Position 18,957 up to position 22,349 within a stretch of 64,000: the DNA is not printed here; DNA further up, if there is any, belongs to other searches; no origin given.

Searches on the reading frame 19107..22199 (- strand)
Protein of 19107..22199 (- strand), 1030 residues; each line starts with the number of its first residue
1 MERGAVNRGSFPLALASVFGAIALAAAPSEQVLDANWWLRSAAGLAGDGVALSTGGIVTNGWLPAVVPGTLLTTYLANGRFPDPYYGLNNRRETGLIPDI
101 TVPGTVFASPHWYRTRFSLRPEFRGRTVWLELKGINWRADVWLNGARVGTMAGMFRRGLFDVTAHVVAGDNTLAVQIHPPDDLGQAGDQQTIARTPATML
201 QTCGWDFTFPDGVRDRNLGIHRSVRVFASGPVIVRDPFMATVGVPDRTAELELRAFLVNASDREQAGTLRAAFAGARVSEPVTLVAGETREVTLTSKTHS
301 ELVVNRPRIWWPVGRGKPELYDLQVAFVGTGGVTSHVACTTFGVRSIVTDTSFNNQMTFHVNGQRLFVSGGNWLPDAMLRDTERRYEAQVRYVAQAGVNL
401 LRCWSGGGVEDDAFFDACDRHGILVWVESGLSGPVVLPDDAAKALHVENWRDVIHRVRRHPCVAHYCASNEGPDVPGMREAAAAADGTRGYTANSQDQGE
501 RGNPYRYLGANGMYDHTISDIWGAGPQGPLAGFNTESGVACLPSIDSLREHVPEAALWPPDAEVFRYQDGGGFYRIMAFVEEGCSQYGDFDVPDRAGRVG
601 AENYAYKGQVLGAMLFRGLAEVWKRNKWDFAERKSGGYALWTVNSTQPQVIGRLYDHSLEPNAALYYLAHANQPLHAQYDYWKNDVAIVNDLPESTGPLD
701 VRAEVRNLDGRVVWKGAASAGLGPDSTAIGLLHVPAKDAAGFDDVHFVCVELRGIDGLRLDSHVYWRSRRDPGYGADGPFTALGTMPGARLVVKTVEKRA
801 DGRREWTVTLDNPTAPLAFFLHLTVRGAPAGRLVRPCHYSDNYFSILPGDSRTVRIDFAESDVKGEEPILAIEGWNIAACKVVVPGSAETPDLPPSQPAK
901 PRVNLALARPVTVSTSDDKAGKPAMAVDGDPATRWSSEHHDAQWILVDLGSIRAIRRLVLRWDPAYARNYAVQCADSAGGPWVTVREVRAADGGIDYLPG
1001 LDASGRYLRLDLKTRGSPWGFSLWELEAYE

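Call 12: search_protein_families(library=pfam, proteins=[window:19107-22199:-], max_evalue=0.001)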
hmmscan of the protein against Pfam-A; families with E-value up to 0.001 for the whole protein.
window:19107-22199:- (1030 aa): 7 families
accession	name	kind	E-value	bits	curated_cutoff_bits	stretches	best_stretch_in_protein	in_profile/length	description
PF22666.2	Glyco_hydro_2_N2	-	1.8e-23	83.9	27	1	60-207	10-156/167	Glycosyl hydrolase 2 galactose-binding domain-like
PF18368.7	Ig_GlcNase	-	4.7e-22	78.5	26.3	1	779-877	11-105/105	Exo-beta-D-glucosaminidase Ig-fold domain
PF00754.31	F5_F8_type_C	-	6.8e-16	59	28.2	1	911-1025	2-125/127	F5/8 type C domain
PF22633.2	F5_F8_type_C_2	-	3.3e-13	50.5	27.8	1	926-1010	2-91/91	NedA-like, galactose-binding domain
PF00703.27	Glyco_hydro_2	-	9.7e-10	39.6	23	1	234-345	3-109/109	Glycosyl hydrolases family 2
PF02837.24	Glyco_hydro_2_N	-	9.1e-07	29.4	28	1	109-178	65-134/169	Glycosyl hydrolases family 2, sugar binding domain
PF17753.7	Ig_mannosidase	-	6.4e-06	26.2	22.6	1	814-858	23-60/81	Ig-fold domain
